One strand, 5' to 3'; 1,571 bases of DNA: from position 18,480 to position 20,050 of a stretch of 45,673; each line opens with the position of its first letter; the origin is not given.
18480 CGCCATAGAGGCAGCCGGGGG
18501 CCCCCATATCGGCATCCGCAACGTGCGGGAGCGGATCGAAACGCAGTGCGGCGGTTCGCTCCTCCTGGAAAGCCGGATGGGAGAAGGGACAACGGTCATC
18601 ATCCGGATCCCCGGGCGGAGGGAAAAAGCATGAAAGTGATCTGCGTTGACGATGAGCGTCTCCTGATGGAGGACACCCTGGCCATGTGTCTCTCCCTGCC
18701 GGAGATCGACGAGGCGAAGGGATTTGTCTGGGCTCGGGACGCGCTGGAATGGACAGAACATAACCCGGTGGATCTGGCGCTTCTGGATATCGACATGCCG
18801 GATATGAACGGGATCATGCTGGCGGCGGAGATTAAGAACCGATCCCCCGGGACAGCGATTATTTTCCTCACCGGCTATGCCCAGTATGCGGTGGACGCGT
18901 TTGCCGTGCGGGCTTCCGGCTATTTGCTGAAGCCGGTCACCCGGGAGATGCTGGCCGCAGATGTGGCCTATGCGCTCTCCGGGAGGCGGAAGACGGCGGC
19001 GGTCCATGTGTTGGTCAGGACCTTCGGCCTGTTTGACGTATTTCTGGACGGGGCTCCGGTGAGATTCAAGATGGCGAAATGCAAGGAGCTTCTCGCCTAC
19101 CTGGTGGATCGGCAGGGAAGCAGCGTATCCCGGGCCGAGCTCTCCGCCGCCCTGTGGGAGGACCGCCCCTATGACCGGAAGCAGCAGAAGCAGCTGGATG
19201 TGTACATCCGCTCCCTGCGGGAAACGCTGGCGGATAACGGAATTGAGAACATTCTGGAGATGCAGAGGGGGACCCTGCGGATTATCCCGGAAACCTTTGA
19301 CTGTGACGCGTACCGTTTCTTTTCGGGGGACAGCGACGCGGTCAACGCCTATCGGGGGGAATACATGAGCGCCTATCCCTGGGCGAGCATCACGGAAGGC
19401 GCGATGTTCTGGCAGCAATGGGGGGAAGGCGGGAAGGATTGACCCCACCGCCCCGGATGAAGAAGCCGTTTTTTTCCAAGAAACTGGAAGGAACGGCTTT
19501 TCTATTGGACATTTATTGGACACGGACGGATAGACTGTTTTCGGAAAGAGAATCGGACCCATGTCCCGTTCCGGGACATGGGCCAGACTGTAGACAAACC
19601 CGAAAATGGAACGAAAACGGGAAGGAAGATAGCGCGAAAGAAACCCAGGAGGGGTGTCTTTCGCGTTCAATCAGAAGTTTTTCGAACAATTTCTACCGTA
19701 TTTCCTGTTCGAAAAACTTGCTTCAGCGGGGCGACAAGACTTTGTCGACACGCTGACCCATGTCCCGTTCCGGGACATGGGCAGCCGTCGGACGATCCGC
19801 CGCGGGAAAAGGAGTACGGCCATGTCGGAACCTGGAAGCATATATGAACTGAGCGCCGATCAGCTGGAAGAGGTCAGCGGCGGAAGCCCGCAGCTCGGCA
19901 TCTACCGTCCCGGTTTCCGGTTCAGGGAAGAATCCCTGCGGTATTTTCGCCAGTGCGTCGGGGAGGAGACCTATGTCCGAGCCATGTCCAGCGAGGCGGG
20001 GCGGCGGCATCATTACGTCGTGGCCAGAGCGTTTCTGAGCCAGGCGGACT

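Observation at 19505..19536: SARP-style promoter architecture: two TTGGACA heptamers at 11-nt periodicity, 8 nt from a -10-like hexamer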

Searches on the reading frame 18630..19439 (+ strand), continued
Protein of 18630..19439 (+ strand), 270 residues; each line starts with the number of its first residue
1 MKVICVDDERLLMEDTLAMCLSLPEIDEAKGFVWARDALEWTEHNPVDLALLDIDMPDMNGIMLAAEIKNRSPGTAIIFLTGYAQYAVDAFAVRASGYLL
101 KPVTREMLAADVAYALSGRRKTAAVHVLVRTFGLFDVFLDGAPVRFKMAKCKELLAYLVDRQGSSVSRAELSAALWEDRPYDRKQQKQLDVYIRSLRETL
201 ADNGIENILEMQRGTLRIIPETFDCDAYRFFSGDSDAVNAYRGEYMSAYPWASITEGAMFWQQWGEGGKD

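Call 60: find_related_loci(query=A1, collection=metagenome_contigs, flank=4000)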
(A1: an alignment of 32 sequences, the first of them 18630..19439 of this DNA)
Query A1 (270 aa) in metagenome_contigs; peptide patterns used: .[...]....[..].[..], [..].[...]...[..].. (x = any residue, [..] = any of these).
600 stretches matched a pattern (row limit reached: there are more); 567 encode a relative of the query (tblastn E <= 1e-3); the best 80 are kept; 80 distinct loci.
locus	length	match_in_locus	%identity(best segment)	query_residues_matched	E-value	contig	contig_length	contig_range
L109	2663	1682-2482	72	1-268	5e-139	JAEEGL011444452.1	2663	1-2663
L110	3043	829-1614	75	1-262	4e-137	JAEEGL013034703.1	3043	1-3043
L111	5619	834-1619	75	1-262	7e-132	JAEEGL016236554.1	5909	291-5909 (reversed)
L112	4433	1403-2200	68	1-266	3e-132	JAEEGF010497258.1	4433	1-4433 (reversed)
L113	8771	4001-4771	65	1-257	2e-113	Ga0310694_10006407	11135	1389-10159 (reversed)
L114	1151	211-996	63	1-262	7e-122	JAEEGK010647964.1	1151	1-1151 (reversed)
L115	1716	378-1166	63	1-263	6e-119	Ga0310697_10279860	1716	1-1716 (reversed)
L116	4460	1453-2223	65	1-257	3e-111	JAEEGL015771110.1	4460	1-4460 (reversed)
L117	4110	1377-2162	63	1-262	1e-111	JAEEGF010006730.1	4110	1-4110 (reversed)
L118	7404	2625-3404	64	1-260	2e-110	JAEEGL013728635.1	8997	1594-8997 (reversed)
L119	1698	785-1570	60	1-262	5e-116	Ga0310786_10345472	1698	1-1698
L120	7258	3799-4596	59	1-266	6e-108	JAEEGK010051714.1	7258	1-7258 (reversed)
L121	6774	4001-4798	59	1-266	2e-107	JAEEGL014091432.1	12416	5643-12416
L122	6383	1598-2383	60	1-262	5e-107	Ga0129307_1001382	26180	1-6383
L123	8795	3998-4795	61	1-266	4e-107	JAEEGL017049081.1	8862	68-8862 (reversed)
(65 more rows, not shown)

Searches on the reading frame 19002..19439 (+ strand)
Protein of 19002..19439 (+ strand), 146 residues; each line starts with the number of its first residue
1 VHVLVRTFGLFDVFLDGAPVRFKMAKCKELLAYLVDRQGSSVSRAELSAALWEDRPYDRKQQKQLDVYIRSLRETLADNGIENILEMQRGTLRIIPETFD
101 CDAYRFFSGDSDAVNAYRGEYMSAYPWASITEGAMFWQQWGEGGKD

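Call 47: search_solved_structures(query=A2, max_evalue=1, show_alignments=3)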
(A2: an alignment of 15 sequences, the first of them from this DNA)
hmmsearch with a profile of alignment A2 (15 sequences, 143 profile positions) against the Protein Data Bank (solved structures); distinct sequences matched with E-value up to 1: 30.
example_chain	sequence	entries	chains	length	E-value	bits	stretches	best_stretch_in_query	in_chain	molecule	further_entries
6iju_A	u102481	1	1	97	4.8e-05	26.6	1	10-91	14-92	DNA-binding response regulator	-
6kyx_A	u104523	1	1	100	5.2e-05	26.5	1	10-91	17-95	DNA-binding response regulator ArlR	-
6is4_A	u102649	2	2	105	6.1e-05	26.3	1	10-91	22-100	Response regulator ArlR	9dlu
1p2f_A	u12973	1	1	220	0.021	18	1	11-77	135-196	Response Regulator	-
2d1v_A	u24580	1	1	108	0.035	17.3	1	26-79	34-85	Transcriptional regulatory protein yycF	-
3rjp_A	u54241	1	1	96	0.04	17.1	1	28-96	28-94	CovR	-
1qqi_A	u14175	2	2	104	0.045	17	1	30-91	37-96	PHOSPHATE REGULON TRANSCRIPTIONAL REGULATORY PROTEIN PHOB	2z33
3t72_A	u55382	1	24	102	0.045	17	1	30-91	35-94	Phosphate regulon transcriptional regulatory protein phoB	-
1gxp_A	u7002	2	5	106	0.046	16.9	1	30-91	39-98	PHOSPHATE REGULON TRANSCRIPTIONAL REGULATORY PROTEIN | PHOSPHATE REGULON TRANSCRIPTIONAL REGULATORY PROTEIN PHOB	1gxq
2hwv_A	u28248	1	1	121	0.062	16.5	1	26-79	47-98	DNA-binding response regulator VicR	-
4ixa_A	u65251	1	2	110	0.062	16.5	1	26-80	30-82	Response regulator SaeR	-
3q9v_A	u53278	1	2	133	0.065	16.5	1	27-90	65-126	DNA-binding response regulator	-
2jzy_A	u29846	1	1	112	0.072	16.3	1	25-91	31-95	Transcriptional regulatory protein PcoR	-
8hml_A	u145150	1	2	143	0.084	16.1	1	26-77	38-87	DNA-binding response OmpR family regulator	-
4u88_A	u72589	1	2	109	0.15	15.3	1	13-80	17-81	Transcriptional regulator SaeR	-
2fez_A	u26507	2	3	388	0.2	14.9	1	8-115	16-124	Probable regulatory protein embR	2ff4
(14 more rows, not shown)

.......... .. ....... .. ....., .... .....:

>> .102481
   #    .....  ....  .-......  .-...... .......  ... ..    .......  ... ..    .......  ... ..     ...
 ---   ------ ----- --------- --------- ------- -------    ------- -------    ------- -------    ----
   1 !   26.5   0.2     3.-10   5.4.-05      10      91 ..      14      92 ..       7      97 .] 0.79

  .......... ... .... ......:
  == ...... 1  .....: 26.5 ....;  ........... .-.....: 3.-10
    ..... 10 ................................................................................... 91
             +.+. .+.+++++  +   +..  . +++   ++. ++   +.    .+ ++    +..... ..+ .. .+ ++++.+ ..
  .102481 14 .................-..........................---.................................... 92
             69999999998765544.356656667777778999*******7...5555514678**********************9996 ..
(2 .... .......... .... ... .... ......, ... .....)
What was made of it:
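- On SARP protein family: The sequence profile alone is ambiguous (call 47).
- The sequence profile of the effector domain matches OmpR-type domains (ArlR, 5e-5) better than EmbR (0.2) (call 47).
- Tried and rejected: The sequence profile against PDB was ambiguous: ArlR 5e-5, EmbR 0.2 (call 47).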

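Call 53: predict_structure(alignment_id=A2)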
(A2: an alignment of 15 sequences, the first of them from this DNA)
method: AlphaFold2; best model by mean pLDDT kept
length: 146 residues; sequences in the alignment: 15
mean_pLDDT: 92.5   pTM: 0.87
mean pLDDT of the five models: 92.5, 92.2, 91.6, 90.9, 87.9
residues with pLDDT >= 90: 124; 70-90: 17; 50-70: 2; < 50: 3
segments of 3 or more residues with pLDDT < 50: 144-146
pLDDT, mean of each block of 10 residues (from residue 1): 95 97 95 97 95 86 95 97 95 97 96 93 92 89 51
secondary structure, 60 per line:
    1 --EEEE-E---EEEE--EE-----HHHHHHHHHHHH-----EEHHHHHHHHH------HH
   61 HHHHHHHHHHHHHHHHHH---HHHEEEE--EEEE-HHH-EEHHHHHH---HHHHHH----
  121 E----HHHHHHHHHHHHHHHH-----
elements in order: E3-6 E12-15 H25-36 H44-52 H59-78 E85-88 E91-94 H102-107 H111-116 H126-141
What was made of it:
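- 18630..19442 (+): Response regulator, 270 aa: REC, a SARP-type winged helix, and about 55 aa of a truncated BTA domain. D53 is an invariant REC aspartate and the presumed phospho-acceptor. The effector-domain model has pLDDT 92.5 (call 53).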

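Call 55: fold_search(model_id=the predicted structure, library=pdb)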
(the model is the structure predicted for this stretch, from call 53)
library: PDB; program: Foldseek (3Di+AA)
matches with E <= 10: 459; with E <= 0.001: 6
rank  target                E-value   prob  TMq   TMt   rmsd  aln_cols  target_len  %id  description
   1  8hvr_I                1.9e-06  1.00  0.71  0.44   3.4       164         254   19  Cryo-EM structure of AfsR-dependent transcription activation complex with afsS promoter (released 2023-12-27)
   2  8k60_J                4.7e-06  1.00  0.72  0.45   3.7       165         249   20  Cryo-EM structure of Streptomyces coelicolor transcription initiation complex with the global transcription factor Afs (released 2024-07-31)
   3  2ff4_A                5.0e-06  1.00  0.76  0.32   3.8       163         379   23  Mycobacterium tuberculosis EmbR in complex with low affinity phosphopeptide (released 2006-01-24)
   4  2fez                  8.0e-06  1.00  0.74  0.31   4.7       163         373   21  Mycobacterium tuberculosis EmbR (released 2006-01-24)
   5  8k60_I                2.0e-05  1.00  0.71  0.44   4.2       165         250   19  Cryo-EM structure of Streptomyces coelicolor transcription initiation complex with the global transcription factor Afs (released 2024-07-31)
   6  2ff4_B                2.4e-05  1.00  0.74  0.31   4.7       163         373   21  Mycobacterium tuberculosis EmbR in complex with low affinity phosphopeptide (released 2006-01-24)
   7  1qqi                  1.1e-03  1.00  0.49  0.67   2.0        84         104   24  SOLUTION STRUCTURE OF THE DNA-BINDING AND TRANSACTIVATION DOMAIN OF PHOB FROM ESCHERICHIA COLI (released 2000-06-07)
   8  1gxq                  2.4e-03  1.00  0.48  0.65   2.2        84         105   25  Crystal structure of the PhoB effector domain (released 2002-04-29)
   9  8hig_A                2.4e-03  1.00  0.46  0.67   2.9        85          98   24  Co-crystal structure of C-terminal DNA binding domain of Saccharopolyspora erythraea GlnR in complex with its cognate  (released 2023-11-22)
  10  1ys6_A                2.4e-03  1.00  0.47  0.32   2.2        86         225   24  Crystal structure of the response regulatory protein PrrA from Mycobacterium Tuberculosis (released 2006-02-07)
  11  9dlu_MODEL_1_A        2.4e-03  1.00  0.48  0.64   2.5        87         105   25  Solution structure of Staphylococcus aureus response regulator ArlR DNA-binding domain (released 2025-09-17)
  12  4qwq_B                2.7e-03  1.00  0.46  0.65   2.5        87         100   23  Crystal structure of the DNA-binding domain of the response regulator SaeR from Staphylococcus aureus (released 2015-08-19)
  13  1ys6_B                3.1e-03  1.00  0.48  0.32   4.0       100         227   24  Crystal structure of the response regulatory protein PrrA from Mycobacterium Tuberculosis (released 2006-02-07)
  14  1gxp_A                3.3e-03  1.00  0.49  0.67   2.0        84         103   25  PhoB effector domain in complex with pho box DNA. (released 2002-04-29)
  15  1gxp_E                3.7e-03  1.00  0.49  0.68   2.1        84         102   25  PhoB effector domain in complex with pho box DNA. (released 2002-04-29)
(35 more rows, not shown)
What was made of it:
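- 18630..19442 (+): Foldseek top hits are AfsR 8hvr/8k60 and EmbR 2ff4/2fez (call 55).
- On SARP protein family: Foldseek gives AfsR/EmbR E 2e-6 to 2e-5 over about 163 columns, against E of 1e-3 or worse over 84 columns for the PhoB type (call 55).
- Closest known: SARP-dependent promoters of Streptomyces. Same: The effector-domain fold is closest to AfsR and EmbR (call 55).
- Closest known: PhoB/OmpR-family response regulators and the pho box. Different: The effector domain has a SARP-like C-terminal extension (call 55).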

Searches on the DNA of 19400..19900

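Call 70: search_rna_families(source=window, start=19400, end=19900, threshold=evalue, max_evalue=1)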
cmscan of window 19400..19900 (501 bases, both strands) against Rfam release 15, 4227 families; matches with E-value up to 1: 2.
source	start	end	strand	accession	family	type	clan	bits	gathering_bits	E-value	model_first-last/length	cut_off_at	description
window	19422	19575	+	RF01969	RMST_8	Gene; lncRNA;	-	17.1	80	0.96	1-143/143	no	Rhabdomyosarcoma 2 associated transcript conserved region 8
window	19740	19788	+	RF01668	P10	Gene; sRNA;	-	15.2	37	0.67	1-72/72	no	Pseudomonas sRNA P10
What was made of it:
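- Tried and rejected: Rfam found nothing for the long leader (call 70).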
